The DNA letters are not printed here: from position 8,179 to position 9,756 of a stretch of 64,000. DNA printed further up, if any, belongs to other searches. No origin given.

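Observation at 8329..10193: Orphan Card1/Can2-like CARF-nuclease with a non-canonical active site, apparently co-transcribed with a TetR regulator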

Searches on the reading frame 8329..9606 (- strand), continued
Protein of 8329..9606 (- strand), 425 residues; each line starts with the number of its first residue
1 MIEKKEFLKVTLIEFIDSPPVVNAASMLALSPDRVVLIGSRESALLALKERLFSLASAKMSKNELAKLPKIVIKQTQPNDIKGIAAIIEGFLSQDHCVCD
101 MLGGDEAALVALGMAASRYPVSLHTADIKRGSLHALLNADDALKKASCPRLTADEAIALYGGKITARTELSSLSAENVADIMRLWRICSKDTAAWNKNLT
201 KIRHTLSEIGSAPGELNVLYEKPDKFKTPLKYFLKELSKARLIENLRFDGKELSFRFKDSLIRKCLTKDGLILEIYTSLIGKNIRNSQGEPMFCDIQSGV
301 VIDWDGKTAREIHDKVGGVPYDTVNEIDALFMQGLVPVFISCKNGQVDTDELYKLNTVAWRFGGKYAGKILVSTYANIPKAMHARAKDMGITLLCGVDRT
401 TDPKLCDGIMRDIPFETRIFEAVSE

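Call 24: find_encoding_contigs(protein=P0001, flank=10000, max_places=6)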
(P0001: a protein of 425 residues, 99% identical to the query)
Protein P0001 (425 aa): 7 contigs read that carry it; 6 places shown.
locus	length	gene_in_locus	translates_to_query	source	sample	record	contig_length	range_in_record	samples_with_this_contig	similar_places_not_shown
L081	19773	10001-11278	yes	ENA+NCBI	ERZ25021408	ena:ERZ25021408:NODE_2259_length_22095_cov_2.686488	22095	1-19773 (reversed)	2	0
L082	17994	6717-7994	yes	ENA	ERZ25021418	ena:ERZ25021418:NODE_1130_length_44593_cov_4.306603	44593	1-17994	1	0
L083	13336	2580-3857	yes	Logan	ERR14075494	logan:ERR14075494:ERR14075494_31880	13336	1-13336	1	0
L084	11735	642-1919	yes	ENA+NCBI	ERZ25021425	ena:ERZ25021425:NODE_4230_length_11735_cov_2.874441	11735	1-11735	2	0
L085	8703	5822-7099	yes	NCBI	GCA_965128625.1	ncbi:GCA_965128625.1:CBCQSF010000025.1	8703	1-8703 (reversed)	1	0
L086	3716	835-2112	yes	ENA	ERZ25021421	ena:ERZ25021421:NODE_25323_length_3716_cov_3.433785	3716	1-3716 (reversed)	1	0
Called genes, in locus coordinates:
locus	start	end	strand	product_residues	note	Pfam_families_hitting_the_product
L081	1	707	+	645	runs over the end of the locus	PF02518:HATPase_c, PF13589:HATPase_c_3 (faint), PF00204:DNA_gyraseB, PF01751:Toprim, PF00986:DNA_gyraseB_C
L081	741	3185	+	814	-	PF00521:DNA_topoisoIV, PF03989:DNA_gyraseA_C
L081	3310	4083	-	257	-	PF01026:TatD_DNase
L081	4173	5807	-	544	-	PF00749:tRNA-synt_1c, PF03950:tRNA-synt_1c_C, PF20974:tRNA-synt_1c_C2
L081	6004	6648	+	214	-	PF02163:Peptidase_M50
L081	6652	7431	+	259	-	PF02616:SMC_ScpA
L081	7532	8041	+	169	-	PF04079:SMC_ScpB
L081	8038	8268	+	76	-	-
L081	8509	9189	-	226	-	PF00578:AhpC-TSA, PF08534:Redoxin, PF10417:1-cysPrx_C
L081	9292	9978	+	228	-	PF00440:TetR_N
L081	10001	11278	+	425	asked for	-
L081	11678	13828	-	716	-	PF00176:SNF2-rel_dom, PF00270:DEAD, PF04851:ResIII, PF00271:Helicase_C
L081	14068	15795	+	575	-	PF00664:ABC_membrane, PF00005:ABC_tran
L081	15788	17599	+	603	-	PF00664:ABC_membrane, PF00005:ABC_tran, PF02463:SMC_N (faint)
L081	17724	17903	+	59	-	-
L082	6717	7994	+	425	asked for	-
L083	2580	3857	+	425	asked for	-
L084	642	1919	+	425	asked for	-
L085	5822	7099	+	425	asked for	-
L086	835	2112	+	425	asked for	-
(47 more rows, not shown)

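Call 27: fold_search(model_id=the predicted structure, library=pdb)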
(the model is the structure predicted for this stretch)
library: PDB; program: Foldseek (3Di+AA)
matches with E <= 10: 1389; with E <= 0.001: 35
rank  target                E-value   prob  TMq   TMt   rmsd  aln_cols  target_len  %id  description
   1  1xmx                  4.5e-22  1.00  0.71  0.79   4.1       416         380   16  Crystal structure of protein VC1899 from Vibrio cholerae (released 2004-11-16)
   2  9u49_A                7.0e-19  1.00  0.68  0.72   4.6       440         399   14  crystal structure of Cdn1 in complex with cA4 (released 2026-02-04)
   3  8bao_A                1.9e-18  1.00  0.66  0.75   5.6       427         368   14  Dysgonamonadaceae bacterium CRISPR ancillary nuclease 2 (released 2022-11-30)
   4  8bao_B                4.1e-18  1.00  0.66  0.75   5.8       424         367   14  Dysgonamonadaceae bacterium CRISPR ancillary nuclease 2 (released 2022-11-30)
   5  7bdv_B                6.5e-18  1.00  0.64  0.78   4.9       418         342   16  Structure of Can2 from Sulfobacillus thermosulfidooxidans in complex with cyclic tetra-adenylate (cA4) (released 2021-03-03)
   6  7bdv_A                1.3e-17  1.00  0.62  0.73   5.3       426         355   15  Structure of Can2 from Sulfobacillus thermosulfidooxidans in complex with cyclic tetra-adenylate (cA4) (released 2021-03-03)
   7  7bdv_D                1.5e-16  1.00  0.64  0.78   4.9       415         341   15  Structure of Can2 from Sulfobacillus thermosulfidooxidans in complex with cyclic tetra-adenylate (cA4) (released 2021-03-03)
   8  6xl1_A                2.6e-16  1.00  0.64  0.72   5.1       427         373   15  crystal structure of cA4-activated Card1(D294N) (released 2020-12-30)
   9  7bdv_C                9.6e-16  1.00  0.65  0.79   4.5       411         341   16  Structure of Can2 from Sulfobacillus thermosulfidooxidans in complex with cyclic tetra-adenylate (cA4) (released 2021-03-03)
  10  6wxw_A                2.6e-15  1.00  0.62  0.70   5.1       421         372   15  crystal structure of apo Card1 (released 2020-12-30)
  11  8q3y_A                1.0e-13  1.00  0.58  0.56   7.6       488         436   11  Crystal structure of apo Can2 from Thermoanaerobacter brockii (released 2023-11-22)
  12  8q44_A                2.3e-13  1.00  0.58  0.57   7.4       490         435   12  Crystal structure of cA4-bound Can2 (E364R) in complex with oligo-T DNA (released 2023-11-22)
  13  8q42_B                2.3e-13  1.00  0.58  0.57   7.4       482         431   13  Crystal structure of cA4-bound Can2 (E341A) in complex with oligo-A DNA (released 2023-11-22)
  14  8q42_A                2.9e-13  1.00  0.56  0.55   7.1       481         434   13  Crystal structure of cA4-bound Can2 (E341A) in complex with oligo-A DNA (released 2023-11-22)
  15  8z4i_A                2.9e-13  1.00  0.40  0.44  17.7       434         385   16  crystal structure of Cdn1 in complex with cA3 (released 2026-02-04)
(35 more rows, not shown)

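Call 44: search_protein_families(library=padloc, proteins=[L023:6255-9731:+, L068:16675-18894:+, L070:14154-14450:+, L064:2374-2853:+, L070:7321-8160:+, L075:12205-12459:+], max_evalue=0.001)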
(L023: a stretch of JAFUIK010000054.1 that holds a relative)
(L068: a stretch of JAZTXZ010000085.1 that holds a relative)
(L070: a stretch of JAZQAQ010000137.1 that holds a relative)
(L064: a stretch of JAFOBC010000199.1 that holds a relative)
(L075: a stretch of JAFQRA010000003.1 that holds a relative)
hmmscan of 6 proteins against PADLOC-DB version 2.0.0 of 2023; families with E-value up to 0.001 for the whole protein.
L023:6255-9731:+ (1158 aa): 11 families
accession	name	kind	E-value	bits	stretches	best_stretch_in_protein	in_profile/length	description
PDLC02196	IetA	-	3.9e-47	159.5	2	641-974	16-328/374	-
PDLC04232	IetA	-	4.5e-42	142.6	2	646-974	21-322/330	-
PDLC02195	IetA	-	1e-36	125.1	2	668-955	50-323/395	-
PDLC03838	DolB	-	4.3e-29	99.9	2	187-362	116-278/375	-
PDLC04606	PDC-M37B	-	1.5e-25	88.2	1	153-370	89-302/390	-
PDLC04231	IetA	-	6.6e-22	76.6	1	748-905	110-256/262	-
PDLC04605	PDC-M37B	-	4e-20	70.4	1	180-370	245-432/518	-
PDLC00915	TRIP13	-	1.8e-15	55.1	1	758-906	66-221/302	TRIP13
PDLC00914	TRIP13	-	1.7e-12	45.4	1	757-923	73-245/302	TRIP13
PDLC04140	mad8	-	7.1e-06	23.7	0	753-782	25-54/314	mads_8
PDLC03920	MkoA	-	9.9e-06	22.1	0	735-775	611-651/1112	-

L068:16675-18894:+ (739 aa): 0 families

L070:14154-14450:+ (98 aa): 0 families

L064:2374-2853:+ (159 aa): 0 families

L070:7321-8160:+ (279 aa): 0 families

L075:12205-12459:+ (84 aa): 0 families

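Call 46: search_protein_families(library=pfam, proteins=[L004:1833-2582:+, L004:2603-3685:+, L004:3689-5164:+, L004:5167-6192:+, L004:6195-6968:+, L004:6982-7416:+, L004:8004-9959:+, L025:6842-8752:+, L042:292-3717:+, L004:11343-12119:-], max_evalue=0.001)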
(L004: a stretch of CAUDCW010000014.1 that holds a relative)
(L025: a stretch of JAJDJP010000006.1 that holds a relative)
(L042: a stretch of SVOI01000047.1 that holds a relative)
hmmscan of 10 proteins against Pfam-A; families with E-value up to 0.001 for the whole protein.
L004:1833-2582:+ (249 aa): 2 families
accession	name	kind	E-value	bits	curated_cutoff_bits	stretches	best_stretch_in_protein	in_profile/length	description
PF01881.21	Cas_Cas6_C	-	2.9e-26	93.2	23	1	123-241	3-123/125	CRISPR associated protein Cas6, C-terminal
PF21350.2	Cas6_I-A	-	0.00044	20.9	27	1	20-74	2-54/101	CRISPR-associated protein Cas6, N-terminal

L004:2603-3685:+ (360 aa): 0 families

L004:3689-5164:+ (491 aa): 3 families
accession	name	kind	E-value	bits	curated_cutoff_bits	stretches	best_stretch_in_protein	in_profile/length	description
PF22335.1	Cas10-Cmr2_palm2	-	1.3e-28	100.2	27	1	221-353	1-132/133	Cas10/Cmr2, second palm domain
PF12469.13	Cmr2_N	-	5.4e-08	33.4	25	1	7-100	1-101/111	CRISPR-associated protein Cmr2, N-terminal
PF18182.6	mCpol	-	1.1e-07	32.6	26.4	1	226-334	3-104/114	minimal CRISPR polymerase domain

L004:5167-6192:+ (341 aa): 0 families

L004:6195-6968:+ (257 aa): 1 family
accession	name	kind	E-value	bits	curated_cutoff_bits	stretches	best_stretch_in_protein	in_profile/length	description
PF03787.20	RAMPs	-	4.8e-15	57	22.1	1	7-250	1-187/189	RAMP superfamily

L004:6982-7416:+ (144 aa): 0 families

L004:8004-9959:+ (651 aa): 0 families

L025:6842-8752:+ (636 aa): 2 families
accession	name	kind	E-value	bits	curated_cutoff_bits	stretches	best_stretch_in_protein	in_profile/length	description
PF01867.21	Cas_Cas1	-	5.3e-79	265.8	22.3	1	313-592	6-283/283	CRISPR associated protein Cas1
PF00078.32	RVT_1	-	4.3e-28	98.9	29.6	1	69-270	6-203/205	Reverse transcriptase (RNA-dependent DNA polymerase)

L042:292-3717:+ (1141 aa): 1 family
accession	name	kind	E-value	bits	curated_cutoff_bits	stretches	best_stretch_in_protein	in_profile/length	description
PF00313.28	CSD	-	2.5e-07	30.9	27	1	12-62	4-55/66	'Cold-shock' DNA-binding domain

L004:11343-12119:- (258 aa): 1 family
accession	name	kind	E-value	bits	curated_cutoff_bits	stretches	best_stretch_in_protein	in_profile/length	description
PF10040.14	CRISPR_Cas6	-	2.9e-14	54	25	1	131-246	1-88/89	CRISPR-associated endoribonuclease Cas6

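Call 54: search_protein_families(library=padloc, proteins=[L004:2603-3685:+, L004:3689-5164:+, L004:5167-6192:+, L004:6195-6968:+, L004:6982-7416:+, L004:8004-9959:+, L042:5443-6933:+, L025:3568-4500:+, L010:3695-5416:+, L010:6927-9044:+], max_evalue=0.0001)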
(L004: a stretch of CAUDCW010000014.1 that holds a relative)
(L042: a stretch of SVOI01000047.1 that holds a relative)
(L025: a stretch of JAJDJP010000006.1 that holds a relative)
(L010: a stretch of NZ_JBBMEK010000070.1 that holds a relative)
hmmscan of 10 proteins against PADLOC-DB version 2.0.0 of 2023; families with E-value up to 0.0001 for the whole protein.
L004:2603-3685:+ (360 aa): 1 family
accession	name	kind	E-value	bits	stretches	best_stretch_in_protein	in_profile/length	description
PDLC01492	Cmr1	-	3.8e-71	238.4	1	6-310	3-288/288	"CAS-III-B,CAS-III-C; effector_G7"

L004:3689-5164:+ (491 aa): 16 families
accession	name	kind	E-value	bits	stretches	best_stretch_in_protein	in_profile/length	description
PDLC02055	Cas10b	-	7.1e-50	168.2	1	6-453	2-458/487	-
PDLC01422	Cas10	-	7.2e-46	155.3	2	135-422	234-465/519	CAS-III; effector_LS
PDLC01292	Cas10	-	1.2e-42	144.8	2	178-354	234-387/387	CAS-III; effector_LS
PDLC02056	Cas10b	-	4.3e-34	116.1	2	211-348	262-410/600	-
PDLC00917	Cas10b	-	4.5e-33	112.9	2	173-341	327-505/510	"CRISPR-associated protein Cas10/Cmr2, subtype III-B"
PDLC01444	Cas10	-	2e-25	87.7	1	189-413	367-556/605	CAS-III; effector_LS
PDLC02054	Cas10b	-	9.5e-25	85.4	2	218-372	274-427/537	-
PDLC02051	Cas10b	-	5.1e-18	63.5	1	132-375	196-394/479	-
PDLC01529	Cas10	-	3.3e-13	47.7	1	144-348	134-325/370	CAS-III; effector_LS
PDLC01293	Cas10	-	1.3e-09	35.5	1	150-341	401-572/577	CAS-III; effector_LS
PDLC00919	Cas10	-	3.9e-09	34.1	1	188-346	199-365/414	Cas10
PDLC00916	Cas10a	-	5.8e-09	33.4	1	172-336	486-640/650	"CRISPR-associated protein Cas10/Csm1, subtype III-A/MTUBE"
PDLC02058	Cas10d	-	9.5e-09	32.6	1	213-352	167-301/441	-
PDLC00920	Cas10b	-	5e-08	31.5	1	6-106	2-110/116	Cas10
PDLC01651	Cas10b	-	7.4e-08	30.7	1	7-61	1-54/113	CAS-III-B; effector_LS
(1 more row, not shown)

L004:5167-6192:+ (341 aa): 4 families
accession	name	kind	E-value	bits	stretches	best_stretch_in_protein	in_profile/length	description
PDLC01209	Cmr3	-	2.8e-34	117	2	3-167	3-170/389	"CAS-III-B,CAS-III-C; effector_G5"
PDLC01208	Cmr3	-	2.4e-29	101.4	1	4-335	3-300/301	"CAS-III-B,CAS-III-C; effector_G5"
PDLC01269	Cmr3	-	2e-09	35.8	1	15-333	1-267/273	"CAS-III-B,CAS-III-C; effector_G5"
PDLC01454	Cmr3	-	5.9e-07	27.3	1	104-337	46-275/278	"CAS-III-B,CAS-III-C; effector_G5"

L004:6195-6968:+ (257 aa): 21 families
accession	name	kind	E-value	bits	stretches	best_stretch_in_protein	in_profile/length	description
PDLC01295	Cmr4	-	6e-37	126.3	1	5-252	2-256/256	"CAS-III-B,CAS-III-C; effector_G7"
PDLC00981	Cmr4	-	8.1e-37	125.7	1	5-252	2-283/283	CRISPR type III-B/RAMP module RAMP protein Cmr4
PDLC00982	Cmr4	-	3.8e-32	110.2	2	6-104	3-102/281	Cmr4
PDLC01441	Cmr4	-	8.3e-29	99.1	1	4-253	3-241/245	"CAS-III-B,CAS-III-C; effector_G7"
PDLC01613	Csm3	-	8e-12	44.4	1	7-250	1-175/177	"CAS-III-A,CAS-III-D; effector_G7"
PDLC01535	Cmr6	-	1.3e-11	42.9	1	15-100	21-108/185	"CAS-III-B,CAS-III-C; effector_G7"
PDLC01442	Csm3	-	1.5e-10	39.3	1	7-255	13-182/208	"CAS-III-A,CAS-III-D; effector_G7"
PDLC01016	Csm3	-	2.6e-10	39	1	7-250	2-187/189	Csm3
PDLC01339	Csm3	-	4.5e-10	38.8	1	10-92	1-51/163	"CAS-III-A,CAS-III-D; effector_G7"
PDLC01015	Csm3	-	2.1e-09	36.8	1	12-99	3-98/178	Csm3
PDLC00988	Cmr6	-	8.8e-09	33.5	1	19-75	25-89/252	Cmr6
PDLC02107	Cas7_IIId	-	3.9e-08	30.7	1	7-99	11-91/426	-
PDLC01452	Cmr6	-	2.2e-07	29.2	1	3-80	66-138/228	"CAS-III-B,CAS-III-C; effector_G7"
PDLC01274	Cmr6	-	3e-07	28.7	1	6-80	29-98/188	"CAS-III-B,CAS-III-C; effector_G7"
PDLC02110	Cas7_IIId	-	4.8e-07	28.1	1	6-79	5-73/171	-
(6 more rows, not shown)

L004:6982-7416:+ (144 aa): 2 families
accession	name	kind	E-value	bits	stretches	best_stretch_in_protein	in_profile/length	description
PDLC01211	Cmr5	-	4.1e-40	134.8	1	1-126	1-125/127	CAS-III-B; effector_SS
PDLC01502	Cmr5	-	1.8e-21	74.8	1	1-122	1-117/123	CAS-III-B; effector_SS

L004:8004-9959:+ (651 aa): 2 families
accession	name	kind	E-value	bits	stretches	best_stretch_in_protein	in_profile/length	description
PDLC01174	CorA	-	6.1e-77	257.4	1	145-645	3-435/446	CorA-like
PDLC01043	CorA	-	2.5e-72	242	1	146-630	4-413/457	CorA-like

L042:5443-6933:+ (496 aa): 2 families
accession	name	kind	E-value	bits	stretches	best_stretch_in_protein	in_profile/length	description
PDLC01174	CorA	-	2.5e-65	219.1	1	21-488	3-433/446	CorA-like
PDLC01043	CorA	-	2.4e-61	205.9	1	22-455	4-397/457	CorA-like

L025:3568-4500:+ (310 aa): 21 families
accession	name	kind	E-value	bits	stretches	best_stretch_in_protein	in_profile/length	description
PDLC00987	Cmr6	-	3.6e-31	106.8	1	55-235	34-211/213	Cmr6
PDLC01274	Cmr6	-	1.8e-29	101.2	1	77-236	37-187/188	"CAS-III-B,CAS-III-C; effector_G7"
PDLC01452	Cmr6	-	9.7e-24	82.7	1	88-236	87-224/228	"CAS-III-B,CAS-III-C; effector_G7"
PDLC00989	Cmr6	-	1.5e-18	65.6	1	87-236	97-259/264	Cmr6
PDLC01016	Csm3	-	1.6e-14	52.8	1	93-236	23-188/189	Csm3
PDLC01015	Csm3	-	1.7e-14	53.3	1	80-234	14-178/178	Csm3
PDLC01339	Csm3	-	5.2e-13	48.4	1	87-234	10-163/163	"CAS-III-A,CAS-III-D; effector_G7"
PDLC01441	Cmr4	-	8.9e-11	40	1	89-159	25-82/245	"CAS-III-B,CAS-III-C; effector_G7"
PDLC01535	Cmr6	-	2.8e-10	38.5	1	95-155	39-96/185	"CAS-III-B,CAS-III-C; effector_G7"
PDLC01613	Csm3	-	3.5e-10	39.1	1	83-235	16-175/177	"CAS-III-A,CAS-III-D; effector_G7"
PDLC01295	Cmr4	-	1.6e-08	33.1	1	93-158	27-83/256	"CAS-III-B,CAS-III-C; effector_G7"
PDLC00981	Cmr4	-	2.2e-08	32.4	1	95-158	30-89/283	CRISPR type III-B/RAMP module RAMP protein Cmr4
PDLC01442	Csm3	-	2.7e-08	31.9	1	75-251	19-189/208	"CAS-III-A,CAS-III-D; effector_G7"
PDLC00982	Cmr4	-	4.6e-08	31.2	1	95-157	30-88/281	Cmr4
PDLC00988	Cmr6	-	5.1e-08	31.1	0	95-142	39-90/252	Cmr6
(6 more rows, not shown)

L010:3695-5416:+ (573 aa): 12 families
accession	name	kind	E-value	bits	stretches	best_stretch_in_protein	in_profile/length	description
PDLC01830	CARF2--CARF_HEPN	-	3.2e-39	133.3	1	14-414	2-348/549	-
PDLC01829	CARF2--CARF_HEPN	-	4e-39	132.8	1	15-395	2-324/551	-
PDLC01835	CARF2--CARF_HEPN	-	1.6e-30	104.5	2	48-396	36-359/586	-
PDLC01833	CARF2--CARF_HEPN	-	9e-28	95.3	1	167-394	137-346/671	-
PDLC01032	Csx1/Csm6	-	2.2e-24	84.5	1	100-543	59-346/412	CARF+HEPN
PDLC01831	CARF2--CARF_HEPN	-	1.2e-17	62.6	1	133-408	94-350/467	-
PDLC01181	CARF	-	3.6e-16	57.7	1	132-417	103-369/443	Csx1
PDLC01843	CARF2--CARF_HEPN_CSX20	-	2.5e-14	51.1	1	170-551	111-362/498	-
PDLC01824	CARF2--CARF_HEPN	-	4.6e-13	47.4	1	176-427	98-329/376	-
PDLC01621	Csx1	-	9.6e-13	46.4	1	43-400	12-288/340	CAS-III; associated_signaling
PDLC01345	Csx1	-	7.1e-11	40.4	1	170-380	85-258/267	CAS-III; associated_signaling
PDLC01687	Csx1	-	1.6e-07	29.4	1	358-413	28-81/152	Csx1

L010:6927-9044:+ (705 aa): 20 families
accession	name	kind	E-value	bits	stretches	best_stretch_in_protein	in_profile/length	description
PDLC02091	Cas5_IIId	-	7.4e-120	399.5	1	1-645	1-650/709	-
PDLC02089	Cas5_IIId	-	2.2e-98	328.6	1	3-673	6-670/679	-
PDLC01585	Csm3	-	2.8e-41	139.3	1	1-196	4-196/206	"CAS-III-A,CAS-III-D; effector_G7"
PDLC02113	Cas7_IIId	-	8.9e-37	124.5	1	2-196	3-197/207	-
PDLC02090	Cas5_IIId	-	2e-31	107.8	1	218-662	3-448/499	-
PDLC02110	Cas7_IIId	-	2.9e-30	103.7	1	1-191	3-169/171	-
PDLC01420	Cas5_IIId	-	1.4e-18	65.6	1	344-671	137-339/343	CAS-III-D; effector_G5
PDLC01313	Cas5_IIId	-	9.3e-17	59.9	1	343-543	134-332/338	CAS-III-D; effector_G5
PDLC01442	Csm3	-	3.7e-16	57.6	1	2-205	11-189/208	"CAS-III-A,CAS-III-D; effector_G7"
PDLC02088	Cas5_IIId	-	1.7e-15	55.1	1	222-637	7-403/439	-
PDLC02107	Cas7_IIId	-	4.3e-13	47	1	9-212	16-203/426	-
PDLC01024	Cas5_IIId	-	1.4e-11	42.3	1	442-543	293-391/402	"CRISPR-associated RAMP protein, Csx10 family"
PDLC02111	Cas7_IIId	-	1.2e-09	35.6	1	2-188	13-175/417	-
PDLC01441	Cmr4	-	1.6e-07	29.4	1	10-85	12-81/245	"CAS-III-B,CAS-III-C; effector_G7"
PDLC02112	Cas7_IIId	-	9.5e-07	25.8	1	2-93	13-75/434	-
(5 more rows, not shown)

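Call 61: find_related_loci(query=A1, collection=metagenome_contigs, flank=10000)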
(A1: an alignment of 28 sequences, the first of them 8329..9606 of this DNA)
Query A1 (425 aa) in metagenome_contigs; peptide patterns used: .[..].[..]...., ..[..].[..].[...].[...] (x = any residue, [..] = any of these).
600 stretches matched a pattern (row limit reached: there are more); 264 encode a relative of the query (tblastn E <= 1e-3); the best 80 are kept; 80 distinct loci.
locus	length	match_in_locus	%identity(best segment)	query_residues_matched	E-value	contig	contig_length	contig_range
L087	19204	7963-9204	33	9-413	6e-65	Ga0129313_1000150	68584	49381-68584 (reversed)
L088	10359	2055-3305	32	6-397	8e-64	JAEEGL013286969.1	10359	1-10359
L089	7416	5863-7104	33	9-413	6e-64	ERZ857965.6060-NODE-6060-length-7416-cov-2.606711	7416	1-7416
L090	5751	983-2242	33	2-405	8e-62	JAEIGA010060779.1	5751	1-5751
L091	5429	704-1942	31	8-409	2e-61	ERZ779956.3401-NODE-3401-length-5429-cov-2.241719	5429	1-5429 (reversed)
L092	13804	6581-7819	31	8-409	2e-61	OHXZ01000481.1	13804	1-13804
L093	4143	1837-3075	31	8-409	2e-61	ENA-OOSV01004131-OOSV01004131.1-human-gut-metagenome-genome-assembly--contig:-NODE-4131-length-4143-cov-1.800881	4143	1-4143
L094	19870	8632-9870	31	8-409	3e-61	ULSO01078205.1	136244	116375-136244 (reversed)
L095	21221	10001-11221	33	9-405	3e-61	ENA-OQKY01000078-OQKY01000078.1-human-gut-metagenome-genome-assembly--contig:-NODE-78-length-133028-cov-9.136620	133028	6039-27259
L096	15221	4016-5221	33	10-404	7e-61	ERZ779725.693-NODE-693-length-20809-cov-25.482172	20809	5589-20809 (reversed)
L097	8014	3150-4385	34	3-405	9e-61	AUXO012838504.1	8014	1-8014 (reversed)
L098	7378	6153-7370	31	8-402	7e-61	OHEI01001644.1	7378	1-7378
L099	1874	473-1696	33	5-405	1e-62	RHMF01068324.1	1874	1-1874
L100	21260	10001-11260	31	1-409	5e-60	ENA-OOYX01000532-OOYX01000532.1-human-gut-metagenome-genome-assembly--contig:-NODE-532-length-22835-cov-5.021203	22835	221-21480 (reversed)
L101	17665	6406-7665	31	1-409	5e-60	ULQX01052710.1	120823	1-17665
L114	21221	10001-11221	33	9-405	1e-58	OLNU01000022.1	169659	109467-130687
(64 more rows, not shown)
